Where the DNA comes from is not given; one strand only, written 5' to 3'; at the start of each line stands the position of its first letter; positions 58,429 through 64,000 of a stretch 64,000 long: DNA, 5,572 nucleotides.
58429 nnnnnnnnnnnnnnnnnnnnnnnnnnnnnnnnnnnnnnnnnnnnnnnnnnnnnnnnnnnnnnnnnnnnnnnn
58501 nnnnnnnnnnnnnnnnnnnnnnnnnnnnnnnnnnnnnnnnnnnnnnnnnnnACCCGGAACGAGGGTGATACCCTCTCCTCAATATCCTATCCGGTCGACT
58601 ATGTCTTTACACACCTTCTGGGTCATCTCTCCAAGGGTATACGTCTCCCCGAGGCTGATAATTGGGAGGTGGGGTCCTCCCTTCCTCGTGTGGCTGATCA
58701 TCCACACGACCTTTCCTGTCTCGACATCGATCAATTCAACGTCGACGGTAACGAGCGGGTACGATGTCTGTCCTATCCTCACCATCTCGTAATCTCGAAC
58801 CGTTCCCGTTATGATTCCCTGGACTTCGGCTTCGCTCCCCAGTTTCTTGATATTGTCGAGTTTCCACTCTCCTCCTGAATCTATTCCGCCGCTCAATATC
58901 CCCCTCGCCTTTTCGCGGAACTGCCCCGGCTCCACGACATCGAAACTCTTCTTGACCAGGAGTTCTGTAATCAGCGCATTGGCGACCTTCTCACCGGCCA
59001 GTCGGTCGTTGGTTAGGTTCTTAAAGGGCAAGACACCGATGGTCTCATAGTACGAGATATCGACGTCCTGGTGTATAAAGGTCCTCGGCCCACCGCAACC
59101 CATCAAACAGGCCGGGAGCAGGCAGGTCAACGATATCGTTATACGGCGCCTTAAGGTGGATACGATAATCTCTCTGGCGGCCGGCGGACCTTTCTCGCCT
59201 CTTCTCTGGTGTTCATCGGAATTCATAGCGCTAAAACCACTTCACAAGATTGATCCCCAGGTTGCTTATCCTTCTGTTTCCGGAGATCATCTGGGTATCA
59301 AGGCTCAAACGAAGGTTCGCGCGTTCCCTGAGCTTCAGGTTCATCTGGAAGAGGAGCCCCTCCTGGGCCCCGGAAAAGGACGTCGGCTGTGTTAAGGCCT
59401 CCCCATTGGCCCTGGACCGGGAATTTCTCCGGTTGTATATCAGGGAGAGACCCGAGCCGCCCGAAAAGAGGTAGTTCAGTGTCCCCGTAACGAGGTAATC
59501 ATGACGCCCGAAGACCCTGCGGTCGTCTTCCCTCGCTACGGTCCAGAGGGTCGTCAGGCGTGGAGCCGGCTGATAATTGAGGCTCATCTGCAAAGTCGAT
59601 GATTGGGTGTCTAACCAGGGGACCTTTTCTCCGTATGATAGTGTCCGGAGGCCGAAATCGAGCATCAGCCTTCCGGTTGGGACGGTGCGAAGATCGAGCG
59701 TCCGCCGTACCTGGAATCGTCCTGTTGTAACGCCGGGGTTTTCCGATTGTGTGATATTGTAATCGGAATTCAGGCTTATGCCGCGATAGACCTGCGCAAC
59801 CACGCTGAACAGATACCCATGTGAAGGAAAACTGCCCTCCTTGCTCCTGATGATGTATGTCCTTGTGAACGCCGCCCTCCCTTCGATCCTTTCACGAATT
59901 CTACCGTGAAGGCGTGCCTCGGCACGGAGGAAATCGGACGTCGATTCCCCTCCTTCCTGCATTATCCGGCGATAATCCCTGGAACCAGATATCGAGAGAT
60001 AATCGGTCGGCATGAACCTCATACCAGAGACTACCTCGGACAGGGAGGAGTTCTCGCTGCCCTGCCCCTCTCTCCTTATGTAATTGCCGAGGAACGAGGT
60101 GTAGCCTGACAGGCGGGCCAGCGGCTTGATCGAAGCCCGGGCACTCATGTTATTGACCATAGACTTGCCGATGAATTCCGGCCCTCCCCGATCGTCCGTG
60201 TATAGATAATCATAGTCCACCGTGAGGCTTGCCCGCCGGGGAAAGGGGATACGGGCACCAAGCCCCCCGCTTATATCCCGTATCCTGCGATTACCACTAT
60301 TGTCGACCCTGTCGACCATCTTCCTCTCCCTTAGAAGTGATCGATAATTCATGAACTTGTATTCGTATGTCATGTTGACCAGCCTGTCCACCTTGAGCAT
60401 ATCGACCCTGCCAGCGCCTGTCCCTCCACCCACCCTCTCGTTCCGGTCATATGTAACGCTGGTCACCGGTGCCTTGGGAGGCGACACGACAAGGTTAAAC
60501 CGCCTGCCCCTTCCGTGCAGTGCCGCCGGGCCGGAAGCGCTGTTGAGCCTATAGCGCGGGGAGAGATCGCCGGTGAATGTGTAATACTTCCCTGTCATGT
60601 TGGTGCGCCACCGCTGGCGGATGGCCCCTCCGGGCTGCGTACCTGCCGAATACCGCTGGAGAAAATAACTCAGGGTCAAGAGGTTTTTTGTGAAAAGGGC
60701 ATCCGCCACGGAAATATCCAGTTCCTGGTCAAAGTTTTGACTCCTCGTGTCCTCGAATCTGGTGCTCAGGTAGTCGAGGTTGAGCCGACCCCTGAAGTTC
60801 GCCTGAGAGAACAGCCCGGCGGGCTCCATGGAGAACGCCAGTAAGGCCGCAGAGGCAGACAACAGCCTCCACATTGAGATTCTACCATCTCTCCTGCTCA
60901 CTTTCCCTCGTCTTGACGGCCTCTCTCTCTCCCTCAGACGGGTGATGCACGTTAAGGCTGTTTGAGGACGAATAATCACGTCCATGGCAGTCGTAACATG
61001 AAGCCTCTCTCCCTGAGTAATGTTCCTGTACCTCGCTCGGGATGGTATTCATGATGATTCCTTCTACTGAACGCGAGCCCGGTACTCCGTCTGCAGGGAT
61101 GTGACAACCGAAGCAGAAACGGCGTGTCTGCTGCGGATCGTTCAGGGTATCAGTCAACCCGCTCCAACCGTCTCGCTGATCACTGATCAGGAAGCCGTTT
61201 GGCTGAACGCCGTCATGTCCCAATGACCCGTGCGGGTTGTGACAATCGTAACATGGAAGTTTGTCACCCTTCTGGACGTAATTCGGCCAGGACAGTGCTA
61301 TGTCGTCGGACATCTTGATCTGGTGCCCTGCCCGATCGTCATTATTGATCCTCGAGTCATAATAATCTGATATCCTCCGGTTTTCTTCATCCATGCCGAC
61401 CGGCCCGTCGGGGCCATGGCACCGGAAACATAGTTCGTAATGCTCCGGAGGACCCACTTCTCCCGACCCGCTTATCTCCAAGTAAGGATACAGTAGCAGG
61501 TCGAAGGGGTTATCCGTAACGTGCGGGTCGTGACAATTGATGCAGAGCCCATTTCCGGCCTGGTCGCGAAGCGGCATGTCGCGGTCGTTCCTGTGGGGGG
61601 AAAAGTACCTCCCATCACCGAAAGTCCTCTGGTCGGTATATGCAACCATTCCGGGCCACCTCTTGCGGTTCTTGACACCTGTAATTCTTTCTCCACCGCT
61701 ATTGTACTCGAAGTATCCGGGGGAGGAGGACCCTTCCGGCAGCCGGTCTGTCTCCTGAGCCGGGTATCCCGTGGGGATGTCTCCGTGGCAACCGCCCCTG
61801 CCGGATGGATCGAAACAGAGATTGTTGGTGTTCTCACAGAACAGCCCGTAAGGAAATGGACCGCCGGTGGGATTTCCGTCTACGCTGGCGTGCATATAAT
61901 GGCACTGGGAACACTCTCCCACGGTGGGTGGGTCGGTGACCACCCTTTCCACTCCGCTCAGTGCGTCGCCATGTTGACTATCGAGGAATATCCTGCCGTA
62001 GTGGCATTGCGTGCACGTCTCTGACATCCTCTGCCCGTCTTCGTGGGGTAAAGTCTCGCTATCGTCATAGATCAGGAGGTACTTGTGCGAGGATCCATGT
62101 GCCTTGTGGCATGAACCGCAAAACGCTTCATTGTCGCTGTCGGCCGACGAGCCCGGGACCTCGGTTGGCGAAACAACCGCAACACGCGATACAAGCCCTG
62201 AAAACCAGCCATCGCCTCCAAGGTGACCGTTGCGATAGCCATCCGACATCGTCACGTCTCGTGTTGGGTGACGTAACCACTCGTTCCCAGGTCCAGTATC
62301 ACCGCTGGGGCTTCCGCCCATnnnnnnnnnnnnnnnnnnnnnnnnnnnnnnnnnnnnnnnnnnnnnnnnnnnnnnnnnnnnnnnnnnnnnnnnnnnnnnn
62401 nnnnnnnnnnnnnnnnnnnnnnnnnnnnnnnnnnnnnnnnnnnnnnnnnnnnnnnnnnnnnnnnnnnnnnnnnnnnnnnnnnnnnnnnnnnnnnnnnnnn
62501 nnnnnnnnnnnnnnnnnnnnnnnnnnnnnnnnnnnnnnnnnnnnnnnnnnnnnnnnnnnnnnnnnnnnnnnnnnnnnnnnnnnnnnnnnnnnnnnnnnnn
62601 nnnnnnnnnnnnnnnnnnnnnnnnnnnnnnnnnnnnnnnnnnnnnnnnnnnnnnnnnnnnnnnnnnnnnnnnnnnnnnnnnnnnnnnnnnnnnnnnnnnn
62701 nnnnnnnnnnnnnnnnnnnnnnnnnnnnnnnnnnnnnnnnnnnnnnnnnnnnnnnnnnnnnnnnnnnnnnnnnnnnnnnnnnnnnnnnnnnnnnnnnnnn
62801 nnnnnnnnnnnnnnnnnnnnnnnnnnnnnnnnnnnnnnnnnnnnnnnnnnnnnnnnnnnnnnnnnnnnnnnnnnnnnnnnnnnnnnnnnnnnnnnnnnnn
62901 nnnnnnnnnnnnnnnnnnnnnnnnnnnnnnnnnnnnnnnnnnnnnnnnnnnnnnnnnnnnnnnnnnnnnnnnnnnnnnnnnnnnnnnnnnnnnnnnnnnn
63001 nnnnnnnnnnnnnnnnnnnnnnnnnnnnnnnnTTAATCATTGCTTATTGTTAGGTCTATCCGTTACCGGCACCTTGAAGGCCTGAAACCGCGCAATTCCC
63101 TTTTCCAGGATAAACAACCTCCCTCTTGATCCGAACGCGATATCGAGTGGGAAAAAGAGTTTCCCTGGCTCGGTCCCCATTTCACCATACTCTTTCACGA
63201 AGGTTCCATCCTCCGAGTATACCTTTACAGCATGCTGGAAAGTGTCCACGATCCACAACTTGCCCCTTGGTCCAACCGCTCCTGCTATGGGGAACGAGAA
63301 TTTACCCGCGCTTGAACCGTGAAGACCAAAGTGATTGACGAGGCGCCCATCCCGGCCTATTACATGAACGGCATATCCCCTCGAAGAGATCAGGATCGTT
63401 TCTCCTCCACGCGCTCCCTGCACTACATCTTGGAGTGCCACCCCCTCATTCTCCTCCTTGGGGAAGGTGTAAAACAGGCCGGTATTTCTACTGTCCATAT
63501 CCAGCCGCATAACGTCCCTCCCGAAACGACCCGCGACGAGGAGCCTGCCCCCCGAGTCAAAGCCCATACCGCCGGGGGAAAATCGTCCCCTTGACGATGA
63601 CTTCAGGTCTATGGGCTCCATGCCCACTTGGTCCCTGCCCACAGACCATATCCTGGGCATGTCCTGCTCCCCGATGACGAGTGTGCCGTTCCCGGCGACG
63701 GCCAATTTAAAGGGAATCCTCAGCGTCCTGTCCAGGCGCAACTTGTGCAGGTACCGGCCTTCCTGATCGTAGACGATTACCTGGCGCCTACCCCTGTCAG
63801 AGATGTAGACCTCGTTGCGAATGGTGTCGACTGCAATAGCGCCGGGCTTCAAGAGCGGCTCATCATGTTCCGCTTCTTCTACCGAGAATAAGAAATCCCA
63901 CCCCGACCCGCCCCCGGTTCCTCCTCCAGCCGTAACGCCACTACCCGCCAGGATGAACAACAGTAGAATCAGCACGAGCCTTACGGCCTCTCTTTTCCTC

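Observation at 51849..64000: OmcS-family cytochrome 'nanowire' / extracellular-electron-transfer locus in a non-Geobacter, T9SS-bearing lineage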

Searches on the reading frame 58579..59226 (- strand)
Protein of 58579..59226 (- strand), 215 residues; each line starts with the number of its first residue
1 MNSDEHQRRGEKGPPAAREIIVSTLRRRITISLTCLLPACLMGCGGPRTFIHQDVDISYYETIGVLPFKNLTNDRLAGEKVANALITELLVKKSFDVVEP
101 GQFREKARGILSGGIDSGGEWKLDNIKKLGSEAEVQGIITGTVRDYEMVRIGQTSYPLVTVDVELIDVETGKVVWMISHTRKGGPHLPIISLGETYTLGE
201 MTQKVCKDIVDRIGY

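Call 6: search_protein_families(library=pfam, proteins=[window:58579-59226:-], max_evalue=0.1)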
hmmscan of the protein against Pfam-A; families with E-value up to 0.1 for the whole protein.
window:58579-59226:- (215 aa): 2 families
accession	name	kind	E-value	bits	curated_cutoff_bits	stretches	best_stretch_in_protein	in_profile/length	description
PF13036.11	LpoB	-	1.3e-05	25.6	22.3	1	62-175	31-141/147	Peptidoglycan-synthase activator LpoB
PF03783.19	CsgG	-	0.00011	22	20.8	1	62-175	11-144/210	Curli production assembly/transport component CsgG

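Call 7: search_protein_families(library=ncbifam, proteins=[window:58579-59226:-], max_evalue=0.1)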
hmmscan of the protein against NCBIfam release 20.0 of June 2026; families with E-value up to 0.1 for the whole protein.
window:58579-59226:- (215 aa): 1 family
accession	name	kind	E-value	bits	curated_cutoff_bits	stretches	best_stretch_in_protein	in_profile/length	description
TIGR02722.1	lp_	equivalog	0.00037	20.6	110.55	1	69-175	78-181/189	penicillin-binding protein activator LpoB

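Call 102: search_solved_structures(query=window:58579-59226:-, max_evalue=1)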
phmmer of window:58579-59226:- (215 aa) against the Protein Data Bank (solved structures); distinct sequences matched with E-value up to 1: 5.
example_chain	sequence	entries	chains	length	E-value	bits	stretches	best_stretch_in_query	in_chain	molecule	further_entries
5t0z_A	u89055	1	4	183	0.0014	21.5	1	56-177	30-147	Lipoprotein, putative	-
5t11_A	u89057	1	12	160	0.0027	20.6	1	135-190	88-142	Uncharacterized protein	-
5t10_A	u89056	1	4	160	0.0027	20.6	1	135-190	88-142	Uncharacterized protein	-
9h80_C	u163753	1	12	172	0.019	17.8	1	42-185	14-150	PelC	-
7dz7_V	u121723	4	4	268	0.34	13.7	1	83-147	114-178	Chlorophyll a-b binding protein, chloroplastic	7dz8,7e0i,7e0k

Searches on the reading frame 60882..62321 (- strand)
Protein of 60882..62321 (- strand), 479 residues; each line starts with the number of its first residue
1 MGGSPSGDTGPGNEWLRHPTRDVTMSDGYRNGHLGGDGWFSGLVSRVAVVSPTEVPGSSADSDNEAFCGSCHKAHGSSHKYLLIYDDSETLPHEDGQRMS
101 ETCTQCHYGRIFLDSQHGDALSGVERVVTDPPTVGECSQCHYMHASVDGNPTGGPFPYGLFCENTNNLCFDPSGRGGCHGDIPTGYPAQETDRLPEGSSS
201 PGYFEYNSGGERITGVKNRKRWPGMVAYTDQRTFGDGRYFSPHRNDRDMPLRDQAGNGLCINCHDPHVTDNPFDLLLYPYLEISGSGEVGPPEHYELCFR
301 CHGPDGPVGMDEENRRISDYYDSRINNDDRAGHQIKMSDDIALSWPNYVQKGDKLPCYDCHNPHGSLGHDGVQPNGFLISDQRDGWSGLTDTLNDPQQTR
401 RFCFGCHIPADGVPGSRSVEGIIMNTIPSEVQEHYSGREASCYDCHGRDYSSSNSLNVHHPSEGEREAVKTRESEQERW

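Call 39: find_encoding_contigs(protein=window:60882-62321:-, flank=10000, max_places=3)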
Protein window:60882-62321:- (479 aa): 1 contig read that carries it; 1 place shown.
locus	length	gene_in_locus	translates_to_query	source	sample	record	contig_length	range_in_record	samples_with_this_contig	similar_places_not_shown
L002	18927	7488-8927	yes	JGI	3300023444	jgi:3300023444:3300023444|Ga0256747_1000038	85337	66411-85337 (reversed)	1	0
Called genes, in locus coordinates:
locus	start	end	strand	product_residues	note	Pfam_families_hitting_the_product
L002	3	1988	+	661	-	?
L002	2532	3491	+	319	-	PF01436:NHL (weak)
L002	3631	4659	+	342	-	PF14522:Cytochrome_C7 (faint), PF09699:Paired_CXXCH_1 (faint)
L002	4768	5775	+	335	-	PF17170:DUF5128 (faint), PF01436:NHL (faint)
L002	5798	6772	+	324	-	PF01436:NHL (faint)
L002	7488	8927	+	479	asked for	PF14522:Cytochrome_C7 (faint), PF14537:Cytochrom_c3_2 (faint), PF22113:Mtrc-MtrF_II-IV_dom (faint), PF09699:Paired_CXXCH_1 (weak)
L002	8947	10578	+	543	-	-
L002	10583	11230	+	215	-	PF13036:LpoB (weak)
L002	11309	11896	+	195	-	-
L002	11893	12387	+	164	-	-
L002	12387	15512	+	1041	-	-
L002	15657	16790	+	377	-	PF14522:Cytochrome_C7 (faint), PF09699:Paired_CXXCH_1 (faint)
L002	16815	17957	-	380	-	PF14522:Cytochrome_C7 (faint), PF14537:Cytochrom_c3_2 (faint), PF22113:Mtrc-MtrF_II-IV_dom (faint), PF09699:Paired_CXXCH_1 (faint)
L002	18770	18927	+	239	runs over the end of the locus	PF09976:TPR_21 (weak), PF25063:ARM_TT21_C, PF13525:YfiO (weak), PF07719:TPR_2 (faint), PF13174:TPR_6 (faint), PF13424:TPR_12 (faint), PF13432:TPR_16 (weak), PF14559:TPR_19 (faint)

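Call 54: search_protein_families(library=pfam, proteins=[L002:45-1988:+], max_evalue=0.0001)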
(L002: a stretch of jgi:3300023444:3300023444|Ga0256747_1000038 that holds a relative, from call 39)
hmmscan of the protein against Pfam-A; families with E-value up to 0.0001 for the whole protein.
L002:45-1988:+ (647 aa): 2 families
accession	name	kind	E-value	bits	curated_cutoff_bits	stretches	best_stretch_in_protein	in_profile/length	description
PF00082.27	Peptidase_S8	-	6.3e-21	75.4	21.8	1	12-118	171-288/288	Subtilase family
PF13860.13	FlgD_ig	-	7.1e-08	32.8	27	1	583-634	24-75/79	FlgD Ig-like domain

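Call 89: search_protein_families(library=ncbifam, proteins=[L002:45-1988:+], max_evalue=0.001)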
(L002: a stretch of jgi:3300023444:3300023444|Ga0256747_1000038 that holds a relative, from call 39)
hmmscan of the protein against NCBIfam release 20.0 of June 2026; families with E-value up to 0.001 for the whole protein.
L002:45-1988:+ (647 aa): 8 families
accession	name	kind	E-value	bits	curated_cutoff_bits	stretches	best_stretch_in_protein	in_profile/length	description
TIGR03921.1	T7SS_mycosin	equivalog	1.3e-11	44.2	278.75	1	15-129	177-288/353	type VII secretion-associated serine protease mycosin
NF033707.1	T9SS_sortase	equivalog_domain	5.2e-11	40.9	420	1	558-634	1000-1077/1095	type IX secretion system sortase PorU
TIGR04183.1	Por_Secre_tail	domain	1e-07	31.8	23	1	560-644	2-70/72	T9SS type A sorting domain-containing protein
NF051851.1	AtpSerPepEprS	equivalog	3.5e-06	25.3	1700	1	48-125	283-362/988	autotransporter serine peptidase EprS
NF009276.0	PRK12633.1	equivalog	0.00021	21.1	383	1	567-637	117-184/234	flagellar basal body rod modification protein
NF005176.1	PRK06655.1-1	equivalog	0.00032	20.7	230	1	583-635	98-150/197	flagellar hook assembly protein FlgD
NF038113.1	T9SSA_dep_M36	equivalog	0.00081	17.6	885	0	558-644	794-867/869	T9SS-dependent M36 family metallopeptidase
NF052323.1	T9SSA_dep_M6i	equivalog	0.00088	17.3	600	0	559-638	960-1030/1043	T9SS-dependent M6-like inactivated metalloprotease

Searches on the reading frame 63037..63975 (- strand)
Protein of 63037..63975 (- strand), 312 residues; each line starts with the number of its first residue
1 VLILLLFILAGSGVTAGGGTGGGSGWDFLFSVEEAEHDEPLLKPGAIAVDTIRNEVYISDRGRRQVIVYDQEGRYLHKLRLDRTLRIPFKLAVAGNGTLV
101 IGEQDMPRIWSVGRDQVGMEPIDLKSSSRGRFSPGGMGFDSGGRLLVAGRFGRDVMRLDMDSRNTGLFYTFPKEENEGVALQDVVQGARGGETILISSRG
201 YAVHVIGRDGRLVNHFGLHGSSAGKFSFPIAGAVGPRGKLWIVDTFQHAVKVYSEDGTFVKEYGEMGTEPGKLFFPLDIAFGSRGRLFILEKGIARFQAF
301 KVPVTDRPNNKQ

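Call 6: search_protein_families(library=pfam, proteins=[window:63037-63975:-], max_evalue=0.1)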
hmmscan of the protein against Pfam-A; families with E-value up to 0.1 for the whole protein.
window:63037-63975:- (312 aa): 5 families
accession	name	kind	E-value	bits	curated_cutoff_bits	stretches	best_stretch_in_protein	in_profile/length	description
PF01436.27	NHL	-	7e-06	26.3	20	0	43-69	3-28/28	NHL repeat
PF17170.10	DUF5128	-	6.8e-05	22.6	22.9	0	238-291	54-108/321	6-bladed beta-propeller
PF24303.1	DUF7485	-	0.016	15.1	27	0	229-261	33-65/284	Domain of unknown function (DUF7485)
PF23500.1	DUF7133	-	0.037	13.8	27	0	227-251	329-353/385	Domain of unknown function (DUF7133)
PF13449.12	Phytase-like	-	0.038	14.3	27.6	0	46-85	72-110/284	Esterase-like activity of phytase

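Call 7: search_protein_families(library=ncbifam, proteins=[window:63037-63975:-], max_evalue=0.1)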
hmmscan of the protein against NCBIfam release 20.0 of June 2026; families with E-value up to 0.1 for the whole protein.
window:63037-63975:- (312 aa): 2 families
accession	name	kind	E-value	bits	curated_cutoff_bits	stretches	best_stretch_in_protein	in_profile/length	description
NF035926.1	scyF_NHL_VPEP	equivalog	3.7e-15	55.9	350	1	202-300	174-273/376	scytonemin biosynthesis PEP-CTERM protein ScyF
NF033206.1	ScyE_fam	subfamily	0.02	14.4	80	0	133-201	9-95/333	ScyD/ScyE family protein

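Call 36: find_encoding_contigs(protein=window:63037-63975:-, flank=10000, max_places=3)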
Protein window:63037-63975:- (312 aa): no gene with exactly this product is on record in the collection.
